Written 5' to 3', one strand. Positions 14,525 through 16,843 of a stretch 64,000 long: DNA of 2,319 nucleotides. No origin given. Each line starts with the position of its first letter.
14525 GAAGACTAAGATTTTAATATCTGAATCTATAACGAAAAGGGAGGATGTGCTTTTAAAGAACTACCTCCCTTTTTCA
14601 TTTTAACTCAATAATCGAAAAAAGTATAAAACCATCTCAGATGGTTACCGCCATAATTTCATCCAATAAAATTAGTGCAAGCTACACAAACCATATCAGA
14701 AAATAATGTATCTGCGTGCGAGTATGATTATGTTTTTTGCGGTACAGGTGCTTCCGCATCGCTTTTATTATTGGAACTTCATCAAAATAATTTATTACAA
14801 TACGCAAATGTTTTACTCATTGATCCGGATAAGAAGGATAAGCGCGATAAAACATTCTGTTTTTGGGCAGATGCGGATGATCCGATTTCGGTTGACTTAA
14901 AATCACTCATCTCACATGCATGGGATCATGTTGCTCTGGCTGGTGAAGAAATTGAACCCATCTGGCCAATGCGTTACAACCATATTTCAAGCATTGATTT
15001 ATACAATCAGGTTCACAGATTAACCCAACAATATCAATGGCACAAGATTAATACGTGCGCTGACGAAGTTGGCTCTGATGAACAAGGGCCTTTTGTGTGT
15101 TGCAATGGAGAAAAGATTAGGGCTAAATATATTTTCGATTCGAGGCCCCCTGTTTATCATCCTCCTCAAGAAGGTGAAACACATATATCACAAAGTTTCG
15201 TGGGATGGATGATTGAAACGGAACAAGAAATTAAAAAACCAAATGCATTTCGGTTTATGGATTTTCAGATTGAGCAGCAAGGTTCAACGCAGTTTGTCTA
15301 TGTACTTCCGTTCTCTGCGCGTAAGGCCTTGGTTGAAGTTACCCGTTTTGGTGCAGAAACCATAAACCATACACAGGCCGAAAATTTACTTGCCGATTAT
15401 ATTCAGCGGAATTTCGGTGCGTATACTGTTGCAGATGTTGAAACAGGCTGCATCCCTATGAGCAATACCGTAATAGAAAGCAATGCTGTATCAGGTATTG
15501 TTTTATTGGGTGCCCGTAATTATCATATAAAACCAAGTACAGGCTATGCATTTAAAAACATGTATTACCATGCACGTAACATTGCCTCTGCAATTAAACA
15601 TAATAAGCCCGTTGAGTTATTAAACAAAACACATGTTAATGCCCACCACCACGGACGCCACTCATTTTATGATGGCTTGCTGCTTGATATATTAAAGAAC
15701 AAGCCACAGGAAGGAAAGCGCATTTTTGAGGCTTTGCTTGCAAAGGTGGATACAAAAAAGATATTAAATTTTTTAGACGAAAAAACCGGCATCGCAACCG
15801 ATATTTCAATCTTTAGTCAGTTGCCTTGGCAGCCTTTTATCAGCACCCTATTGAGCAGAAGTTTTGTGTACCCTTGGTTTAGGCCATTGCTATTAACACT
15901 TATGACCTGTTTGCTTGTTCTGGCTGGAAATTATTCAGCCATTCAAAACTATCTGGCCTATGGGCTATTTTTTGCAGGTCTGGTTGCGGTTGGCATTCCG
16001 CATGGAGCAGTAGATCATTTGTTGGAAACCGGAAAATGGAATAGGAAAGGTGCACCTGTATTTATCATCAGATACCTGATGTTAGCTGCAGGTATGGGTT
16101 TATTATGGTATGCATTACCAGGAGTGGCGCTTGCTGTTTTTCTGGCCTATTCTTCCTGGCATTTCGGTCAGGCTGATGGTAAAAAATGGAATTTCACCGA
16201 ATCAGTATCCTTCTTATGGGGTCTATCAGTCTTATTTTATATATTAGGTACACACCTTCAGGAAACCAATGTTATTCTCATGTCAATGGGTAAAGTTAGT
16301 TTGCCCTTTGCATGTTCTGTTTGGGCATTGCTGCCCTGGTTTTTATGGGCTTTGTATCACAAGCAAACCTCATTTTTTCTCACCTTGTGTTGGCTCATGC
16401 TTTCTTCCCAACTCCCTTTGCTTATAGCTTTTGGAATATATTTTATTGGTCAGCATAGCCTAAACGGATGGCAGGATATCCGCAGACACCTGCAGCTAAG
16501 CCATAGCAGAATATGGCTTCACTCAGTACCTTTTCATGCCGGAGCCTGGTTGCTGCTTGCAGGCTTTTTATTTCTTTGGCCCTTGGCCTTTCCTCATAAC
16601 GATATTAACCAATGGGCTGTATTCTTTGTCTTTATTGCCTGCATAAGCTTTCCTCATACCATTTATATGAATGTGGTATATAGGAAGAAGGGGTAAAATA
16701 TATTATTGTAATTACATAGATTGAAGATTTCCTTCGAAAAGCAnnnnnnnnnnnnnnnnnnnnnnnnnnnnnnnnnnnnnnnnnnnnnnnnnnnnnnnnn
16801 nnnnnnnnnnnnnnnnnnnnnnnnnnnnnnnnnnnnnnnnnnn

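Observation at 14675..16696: Single-ORF fusion of lycopene beta-cyclase (CrtY-like) and Brp/Blh beta-carotene 15,15'-dioxygenase immediately downstream of the rhodopsin gene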

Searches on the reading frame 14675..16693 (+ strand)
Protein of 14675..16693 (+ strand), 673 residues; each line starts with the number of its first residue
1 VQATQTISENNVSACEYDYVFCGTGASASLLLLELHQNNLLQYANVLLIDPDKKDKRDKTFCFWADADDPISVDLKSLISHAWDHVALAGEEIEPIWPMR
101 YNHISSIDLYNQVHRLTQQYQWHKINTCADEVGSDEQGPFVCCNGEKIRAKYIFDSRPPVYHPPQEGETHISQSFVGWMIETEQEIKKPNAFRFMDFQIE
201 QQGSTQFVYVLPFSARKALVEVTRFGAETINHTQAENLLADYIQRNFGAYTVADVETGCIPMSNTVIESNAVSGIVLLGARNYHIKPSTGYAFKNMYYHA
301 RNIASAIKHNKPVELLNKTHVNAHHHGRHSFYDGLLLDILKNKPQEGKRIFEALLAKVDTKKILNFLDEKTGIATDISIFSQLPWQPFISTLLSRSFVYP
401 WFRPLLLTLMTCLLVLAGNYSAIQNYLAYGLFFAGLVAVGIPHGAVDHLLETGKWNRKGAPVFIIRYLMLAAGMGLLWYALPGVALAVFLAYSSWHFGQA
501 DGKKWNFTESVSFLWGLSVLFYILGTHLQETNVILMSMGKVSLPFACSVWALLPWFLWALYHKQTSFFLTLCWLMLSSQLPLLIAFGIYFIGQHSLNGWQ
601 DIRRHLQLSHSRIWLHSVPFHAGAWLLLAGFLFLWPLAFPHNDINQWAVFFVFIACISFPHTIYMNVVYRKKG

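Call 3: search_protein_families(library=pfam, proteins=[window:14675-16693:+], max_evalue=0.01)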
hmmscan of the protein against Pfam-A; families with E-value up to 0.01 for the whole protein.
window:14675-16693:+ (673 aa): 2 families
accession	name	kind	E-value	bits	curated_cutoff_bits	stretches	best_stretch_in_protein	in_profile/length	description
PF05834.18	Lycopene_cycl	-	8.3e-44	150.6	23.4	1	18-391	1-378/380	Lycopene cyclase protein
PF15461.11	BCD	-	2.6e-32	112.9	28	1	435-667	2-265/267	Beta-carotene 15,15'-dioxygenase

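Call 4: search_protein_families(library=ncbifam, proteins=[window:14675-16693:+], max_evalue=0.01)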
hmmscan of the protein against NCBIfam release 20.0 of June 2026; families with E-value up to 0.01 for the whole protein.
window:14675-16693:+ (673 aa): 3 families
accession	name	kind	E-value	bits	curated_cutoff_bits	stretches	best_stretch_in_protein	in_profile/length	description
TIGR03753.1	blh_monoox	subfamily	2.1e-32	112.8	95.25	1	432-665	3-259/260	beta-carotene 15,15'-dioxygenase, Brp/Blh family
TIGR01790.1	carotene-cycl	subfamily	2.4e-25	89.5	209.5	1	18-384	1-376/387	lycopene cyclase family protein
TIGR01789.1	lycopene_cycl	equivalog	1.3e-11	44.3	215.2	1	18-353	1-332/370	lycopene beta-cyclase CrtY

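Call 5: find_homologous_proteins(query=window:14675-16693:+, max_evalue=0.00001)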
Query window:14675-16693:+ (673 aa): 1162 proteins with E <= 0.00001 among 8000 candidates; the best 120 are listed.
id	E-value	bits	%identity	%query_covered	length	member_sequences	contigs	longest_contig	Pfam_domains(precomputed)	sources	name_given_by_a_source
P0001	0.0e+0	1578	99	100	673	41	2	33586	PF15461.12,PF05834.19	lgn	-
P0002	0.0e+0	1067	68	100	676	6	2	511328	PF15461.12,PF05834.19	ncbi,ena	-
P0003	0.0e+0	1038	67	98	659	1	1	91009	PF15461.12,PF05834.19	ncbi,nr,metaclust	ncbi:hypothetical protein AD998_20975 [bacterium 336/3]|nr:hypothetical protein AD998_20975 [bacteri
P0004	1.3e-277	941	61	98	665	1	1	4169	PF15461.12,PF05834.19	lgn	-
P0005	1.0e-275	935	60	100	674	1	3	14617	PF15461.12,PF05834.19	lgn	-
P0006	8.1e-272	922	59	100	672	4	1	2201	PF15461.12,PF05834.19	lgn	-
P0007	1.7e-271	921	59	99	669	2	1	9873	PF15461.12,PF05834.19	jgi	jgi:lycopene beta-cyclase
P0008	5.1e-271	919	59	99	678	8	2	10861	PF15461.12,PF05834.19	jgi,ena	-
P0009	4.6e-269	913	60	98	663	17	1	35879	PF15461.12,PF05834.19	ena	-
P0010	1.3e-266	905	58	100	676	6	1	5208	PF15461.12,PF05834.19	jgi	jgi:lycopene beta-cyclase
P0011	1.4e-265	901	58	99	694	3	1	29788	PF15461.12,PF05834.19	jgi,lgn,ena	-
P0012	1.7e-262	891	58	98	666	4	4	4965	PF15461.12,PF05834.19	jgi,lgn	jgi:lycopene beta-cyclase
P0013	3.5e-257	873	57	98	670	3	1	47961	PF15461.12,PF05834.19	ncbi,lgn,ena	-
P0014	4.0e-255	867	56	100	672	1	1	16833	PF15461.12,PF05834.19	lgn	-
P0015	6.0e-255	866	56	98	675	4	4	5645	PF15461.12,PF05834.19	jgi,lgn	-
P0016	4.3e-254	863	55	99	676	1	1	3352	PF15461.12,PF05834.19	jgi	jgi:lycopene beta-cyclase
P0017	3.3e-253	860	56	97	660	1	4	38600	PF15461.12,PF05834.19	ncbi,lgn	-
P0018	5.1e-253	860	57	97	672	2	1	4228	PF15461.12,PF05834.19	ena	-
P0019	7.6e-253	859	56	98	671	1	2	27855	PF15461.12,PF05834.19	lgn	-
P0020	8.1e-253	859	57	98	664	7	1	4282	PF15461.12,PF05834.19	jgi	jgi:lycopene beta-cyclase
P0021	5.2e-252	856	57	97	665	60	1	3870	PF15461.12,PF05834.19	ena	-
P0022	1.4e-251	855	57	97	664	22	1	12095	PF15461.12,PF05834.19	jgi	jgi:lycopene beta-cyclase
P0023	2.1e-251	854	56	98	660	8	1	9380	PF15461.12,PF05834.19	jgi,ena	jgi:lycopene beta-cyclase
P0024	3.0e-251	854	56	100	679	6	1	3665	PF15461.12,PF05834.19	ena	-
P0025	2.0e-250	851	55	99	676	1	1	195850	PF15461.12,PF05834.19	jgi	-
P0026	6.3e-250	849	56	99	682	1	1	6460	PF15461.12,PF05834.19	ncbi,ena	-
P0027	2.7e-249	847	57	97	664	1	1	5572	PF15461.12,PF05834.19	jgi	jgi:lycopene beta-cyclase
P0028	1.2e-248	845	57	97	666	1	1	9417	PF15461.12,PF05834.19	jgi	jgi:lycopene beta-cyclase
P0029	1.3e-248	845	57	97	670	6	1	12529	PF15461.12,PF05834.19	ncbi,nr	ncbi:MAG: hypothetical protein FGM41_02425 [Bacteroidetes bacterium]|nr:hypothetical protein [Bacter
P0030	1.3e-245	835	55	99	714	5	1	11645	PF15461.12,PF05834.19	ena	-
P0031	1.6e-245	835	55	98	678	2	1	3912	PF15461.12,PF05834.19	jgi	-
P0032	4.5e-245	833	56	98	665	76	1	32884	PF15461.12,PF05834.19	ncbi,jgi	jgi:lycopene beta-cyclase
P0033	6.2e-245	833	52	100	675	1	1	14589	PF15461.12,PF05834.19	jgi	jgi:lycopene beta-cyclase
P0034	1.7e-244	831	53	98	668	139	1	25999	PF15461.12,PF05834.19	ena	-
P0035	5.0e-244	830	54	98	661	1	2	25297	PF15461.12,PF05834.19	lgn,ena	-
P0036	7.1e-240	816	55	97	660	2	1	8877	PF15461.12,PF05834.19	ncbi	-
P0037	7.7e-239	813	54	99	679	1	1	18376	PF15461.12,PF05834.19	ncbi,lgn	-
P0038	1.6e-238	812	54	100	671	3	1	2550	PF15461.12,PF05834.19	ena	-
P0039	3.3e-238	811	55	98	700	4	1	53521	PF15461.12,PF05834.19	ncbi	-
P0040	3.6e-237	807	54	98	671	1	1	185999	PF15461.12,PF05834.19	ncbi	-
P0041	7.5e-237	806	55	100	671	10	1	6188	PF15461.12,PF05834.19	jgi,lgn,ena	jgi:lycopene beta-cyclase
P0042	1.0e-236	806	53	98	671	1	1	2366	PF15461.12,PF05834.19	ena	-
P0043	2.3e-236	805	52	99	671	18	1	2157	PF15461.12,PF05834.19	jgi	-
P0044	3.9e-236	804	54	98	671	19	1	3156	PF15461.12,PF05834.19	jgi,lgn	jgi:lycopene beta-cyclase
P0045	9.1e-236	803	54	97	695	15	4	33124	PF15461.12,PF05834.19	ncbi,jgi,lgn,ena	jgi:lycopene beta-cyclase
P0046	1.7e-235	802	52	99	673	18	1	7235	PF15461.12,PF05834.19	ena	-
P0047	3.4e-235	801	54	97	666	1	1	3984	PF15461.12,PF05834.19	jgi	-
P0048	6.8e-235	800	52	99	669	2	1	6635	PF15461.12,PF05834.19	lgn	-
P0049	8.4e-235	799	56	95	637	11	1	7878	PF15461.12,PF05834.19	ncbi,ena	-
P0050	9.3e-235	799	53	98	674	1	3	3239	PF15461.12,PF05834.19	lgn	-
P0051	2.9e-234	798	53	98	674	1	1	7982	PF15461.12,PF05834.19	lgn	-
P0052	5.4e-234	797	52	98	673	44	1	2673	PF15461.12,PF05834.19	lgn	-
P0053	1.6e-232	792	54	100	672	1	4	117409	PF15461.12,PF05834.19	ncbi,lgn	-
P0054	2.7e-232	791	51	100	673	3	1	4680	PF15461.12,PF05834.19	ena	-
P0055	3.3e-232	791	51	100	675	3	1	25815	PF15461.12,PF05834.19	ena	-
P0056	1.3e-231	789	52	97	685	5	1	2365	PF15461.12,PF05834.19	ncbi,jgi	jgi:lycopene beta-cyclase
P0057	3.3e-231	788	52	99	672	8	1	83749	PF15461.12,PF05834.19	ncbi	-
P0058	4.5e-231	787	52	99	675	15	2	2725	PF15461.12,PF05834.19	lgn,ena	-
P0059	3.8e-230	784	52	98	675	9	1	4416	PF15461.12,PF05834.19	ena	-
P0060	5.4e-229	780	50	100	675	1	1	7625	PF15461.12,PF05834.19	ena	-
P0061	1.4e-228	779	52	100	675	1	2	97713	PF15461.12,PF05834.19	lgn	-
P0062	5.4e-228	777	51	98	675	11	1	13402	PF15461.12,PF05834.19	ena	-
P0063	2.4e-226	771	52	98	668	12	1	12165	PF15461.12,PF05834.19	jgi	-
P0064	7.8e-226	770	50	100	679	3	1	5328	PF15461.12,PF05834.19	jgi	-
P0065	1.3e-225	769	53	100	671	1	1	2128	PF15461.12,PF05834.19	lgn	-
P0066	1.6e-225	769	51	100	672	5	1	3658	PF15461.12,PF05834.19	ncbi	-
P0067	1.8e-225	769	51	98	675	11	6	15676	PF15461.12,PF05834.19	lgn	-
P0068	3.2e-225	768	51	99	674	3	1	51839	PF15461.12,PF05834.19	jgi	jgi:lycopene beta-cyclase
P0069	7.1e-225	767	52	97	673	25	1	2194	PF15461.12,PF05834.19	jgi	jgi:lycopene beta-cyclase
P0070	6.7e-224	763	50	99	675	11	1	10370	PF15461.12,PF05834.19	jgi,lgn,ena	jgi:lycopene beta-cyclase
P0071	7.5e-224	763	50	99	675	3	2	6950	PF15461.12,PF05834.19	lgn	-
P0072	8.1e-224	763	51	98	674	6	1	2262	PF15461.12,PF05834.19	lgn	-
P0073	2.3e-223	762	51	98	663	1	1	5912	PF15461.12,PF05834.19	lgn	-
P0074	2.7e-223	761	52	98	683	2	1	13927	PF15461.12,PF05834.19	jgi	-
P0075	7.3e-223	760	52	100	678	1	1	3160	PF15461.12,PF05834.19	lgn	-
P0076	3.4e-222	758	51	99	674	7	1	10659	PF15461.12,PF05834.19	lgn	-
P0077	1.9e-221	755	50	99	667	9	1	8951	PF15461.12,PF05834.19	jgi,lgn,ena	-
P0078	5.8e-221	754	50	99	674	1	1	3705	PF15461.12,PF05834.19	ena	-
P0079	6.1e-221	754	50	98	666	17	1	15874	PF15461.12,PF05834.19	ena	-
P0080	1.1e-220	753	50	99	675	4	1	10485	PF15461.12,PF05834.19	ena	-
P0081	5.8e-220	750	52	95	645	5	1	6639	PF15461.12,PF05834.19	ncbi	-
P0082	2.0e-219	749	51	95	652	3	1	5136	PF15461.12,PF05834.19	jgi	-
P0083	2.0e-218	745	50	99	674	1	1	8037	PF15461.12,PF05834.19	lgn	-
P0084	3.4e-218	744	50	99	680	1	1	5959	PF15461.12,PF05834.19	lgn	-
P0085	4.9e-218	744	51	98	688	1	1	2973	PF15461.12,PF05834.19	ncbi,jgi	jgi:lycopene beta-cyclase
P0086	1.1e-217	743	52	98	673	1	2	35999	PF15461.12,PF05834.19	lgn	-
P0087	2.0e-217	742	49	99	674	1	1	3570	PF15461.12,PF05834.19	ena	-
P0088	2.5e-217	742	49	99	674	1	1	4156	PF15461.12,PF05834.19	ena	-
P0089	3.0e-217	741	49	97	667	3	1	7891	PF15461.12,PF05834.19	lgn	-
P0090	3.6e-217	741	49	99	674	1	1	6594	PF15461.12,PF05834.19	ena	-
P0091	4.1e-217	741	49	99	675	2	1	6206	PF15461.12,PF05834.19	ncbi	-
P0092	5.7e-217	740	49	99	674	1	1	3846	PF15461.12,PF05834.19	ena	-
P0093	6.0e-217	740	51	98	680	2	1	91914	PF15461.12,PF05834.19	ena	-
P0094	4.0e-216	738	48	97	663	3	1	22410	PF15461.12,PF05834.19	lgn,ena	-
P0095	2.0e-214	732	48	99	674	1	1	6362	PF15461.12,PF05834.19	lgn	-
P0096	4.9e-214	731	51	95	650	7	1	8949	PF15461.12,PF05834.19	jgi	jgi:lycopene beta-cyclase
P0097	5.4e-214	731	51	93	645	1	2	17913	PF15461.12,PF05834.19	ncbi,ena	-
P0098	1.0e-213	730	49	98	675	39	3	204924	PF15461.12,PF05834.19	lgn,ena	-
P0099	2.0e-212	725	49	96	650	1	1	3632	PF15461.12,PF05834.19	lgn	-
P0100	2.8e-212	725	51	95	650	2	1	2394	PF15461.12,PF05834.19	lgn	-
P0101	3.4e-211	721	51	93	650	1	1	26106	PF15461.12,PF05834.19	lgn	-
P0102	1.6e-210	719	49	97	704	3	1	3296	PF15461.12,PF05834.19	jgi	jgi:lycopene beta-cyclase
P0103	1.9e-209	716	48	97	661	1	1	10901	PF15461.12,PF05834.19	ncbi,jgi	jgi:lycopene beta-cyclase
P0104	2.4e-209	715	48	98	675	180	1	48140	PF15461.12,PF05834.19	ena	-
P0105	2.9e-209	715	51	93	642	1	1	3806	PF15461.12,PF05834.19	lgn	-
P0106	5.8e-209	714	49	99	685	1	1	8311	PF15461.12,PF05834.19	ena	-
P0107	1.0e-207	710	53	89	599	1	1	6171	PF15461.12,PF05834.19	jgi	jgi:lycopene beta-cyclase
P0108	3.3e-207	708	50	97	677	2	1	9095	PF15461.12,PF05834.19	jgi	jgi:lycopene beta-cyclase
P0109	3.7e-205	701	49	99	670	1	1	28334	PF15461.12,PF05834.19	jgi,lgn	-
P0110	1.1e-204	700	48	97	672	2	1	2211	PF15461.12,PF05834.19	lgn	-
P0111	6.3e-204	697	48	97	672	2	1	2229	PF15461.12,PF05834.19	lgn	-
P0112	1.5e-203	696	48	98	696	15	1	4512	PF15461.12,PF05834.19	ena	-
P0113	2.8e-203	695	48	97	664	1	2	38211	PF15461.12,PF05834.19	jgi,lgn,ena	jgi:lycopene beta-cyclase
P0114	3.7e-203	695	47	99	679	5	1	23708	PF15461.12,PF05834.19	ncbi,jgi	jgi:lycopene beta-cyclase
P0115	3.7e-203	695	47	98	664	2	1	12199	PF15461.12,PF05834.19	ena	-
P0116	2.5e-202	692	47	98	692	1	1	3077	PF15461.12,PF05834.19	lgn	-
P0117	3.2e-202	692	47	98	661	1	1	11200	PF15461.12,PF05834.19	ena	-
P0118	5.4e-202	691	47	100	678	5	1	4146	PF15461.12,PF05834.19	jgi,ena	-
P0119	7.2e-202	691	49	95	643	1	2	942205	PF15461.12,PF05834.19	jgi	jgi:lycopene beta-cyclase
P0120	7.8e-202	690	48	97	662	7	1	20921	PF15461.12,PF05834.19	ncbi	-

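Call 10: find_encoding_contigs(protein=P0002, flank=10000, max_places=3)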
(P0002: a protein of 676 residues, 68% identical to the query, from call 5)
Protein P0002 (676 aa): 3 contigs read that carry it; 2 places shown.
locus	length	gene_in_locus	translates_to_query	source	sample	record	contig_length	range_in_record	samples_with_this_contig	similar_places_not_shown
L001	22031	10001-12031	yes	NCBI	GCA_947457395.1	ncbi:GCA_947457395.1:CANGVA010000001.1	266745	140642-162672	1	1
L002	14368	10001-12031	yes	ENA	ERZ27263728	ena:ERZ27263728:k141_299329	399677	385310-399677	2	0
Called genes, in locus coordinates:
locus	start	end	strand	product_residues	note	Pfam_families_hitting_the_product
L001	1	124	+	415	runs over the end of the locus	-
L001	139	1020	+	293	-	PF00749:tRNA-synt_1c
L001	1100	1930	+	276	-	PF00902:TatC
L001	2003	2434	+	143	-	PF02502:LacAB_rpiB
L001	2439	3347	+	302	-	PF03308:MeaB, PF02492:cobW (faint)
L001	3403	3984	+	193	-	PF03358:FMN_red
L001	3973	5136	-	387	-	PF00512:HisKA (weak), PF02518:HATPase_c, PF14501:HATPase_c_5 (weak)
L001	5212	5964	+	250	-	PF04199:Cyclase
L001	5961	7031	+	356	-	PF01479:S4, PF00849:PseudoU_synth_2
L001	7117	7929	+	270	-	PF18962:Por_Secre_tail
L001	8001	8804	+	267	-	PF00459:Inositol_P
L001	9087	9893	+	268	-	PF01036:Bac_rhodopsin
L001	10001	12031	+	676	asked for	PF05834:Lycopene_cycl, PF15461:BCD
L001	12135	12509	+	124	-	PF01521:Fe-S_biosyn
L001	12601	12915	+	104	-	-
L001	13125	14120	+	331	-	PF01118:Semialdhyde_dh, PF02774:Semialdhyde_dhC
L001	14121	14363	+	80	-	PF00173:Cyt-b5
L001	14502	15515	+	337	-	PF00930:DPPIV_N (faint), PF26550:Tricorn_2nd (faint), PF14583:Pectate_lyase22 (faint), PF26549:Tricorn_N, PF07676:PD40, PF26549:Tricorn_N, PF07676:PD40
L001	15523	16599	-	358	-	PF28590:Lipid_A_deac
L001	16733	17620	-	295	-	PF02629:CoA_binding, PF13380:CoA_binding_2 (weak), PF13607:Succ_CoA_lig, PF00549:Ligase_CoA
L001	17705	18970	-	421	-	-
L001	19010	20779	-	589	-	PF00664:ABC_membrane, PF00005:ABC_tran, PF02463:SMC_N (faint)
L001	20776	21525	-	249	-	PF01416:PseudoU_synth_1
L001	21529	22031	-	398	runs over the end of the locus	PF00108:Thiolase_N, PF02803:Thiolase_C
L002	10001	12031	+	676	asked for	PF05834:Lycopene_cycl, PF15461:BCD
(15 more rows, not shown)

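Call 11: find_encoding_contigs(protein=P0119, flank=10000, max_places=3)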
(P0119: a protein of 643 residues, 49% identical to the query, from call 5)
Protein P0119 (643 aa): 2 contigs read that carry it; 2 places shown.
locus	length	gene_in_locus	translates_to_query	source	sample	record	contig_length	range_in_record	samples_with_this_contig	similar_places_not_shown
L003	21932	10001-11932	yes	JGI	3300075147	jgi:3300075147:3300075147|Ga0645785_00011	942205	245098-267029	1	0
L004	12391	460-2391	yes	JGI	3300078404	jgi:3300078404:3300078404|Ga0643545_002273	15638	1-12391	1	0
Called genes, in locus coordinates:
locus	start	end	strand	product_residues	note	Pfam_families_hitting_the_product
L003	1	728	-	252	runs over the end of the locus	PF08239:SH3_3 (weak), PF18348:SH3_16, PF00877:NLPC_P60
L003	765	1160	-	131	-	PF12797:Fer4_2 (faint), PF13237:Fer4_10 (faint), PF00037:Fer4, PF13183:Fer4_8 (faint), PF12838:Fer4_7, PF13187:Fer4_9 (weak)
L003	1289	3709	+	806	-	PF18962:Por_Secre_tail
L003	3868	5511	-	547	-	PF01068:DNA_ligase_A_M (weak)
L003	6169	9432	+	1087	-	-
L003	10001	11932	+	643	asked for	PF05834:Lycopene_cycl, PF15461:BCD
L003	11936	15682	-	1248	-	PF08487:VIT (weak)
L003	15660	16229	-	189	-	-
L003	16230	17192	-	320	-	PF05982:Sbt_1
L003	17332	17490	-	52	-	-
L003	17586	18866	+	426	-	PF18962:Por_Secre_tail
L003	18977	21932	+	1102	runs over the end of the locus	PF07517:SecA_DEAD, PF01043:SecA_PP_bind, PF21090:P-loop_SecA, PF07516:SecA_SW, PF02810:SEC-C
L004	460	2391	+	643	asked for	PF05834:Lycopene_cycl, PF15461:BCD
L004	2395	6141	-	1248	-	PF08487:VIT (weak)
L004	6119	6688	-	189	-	-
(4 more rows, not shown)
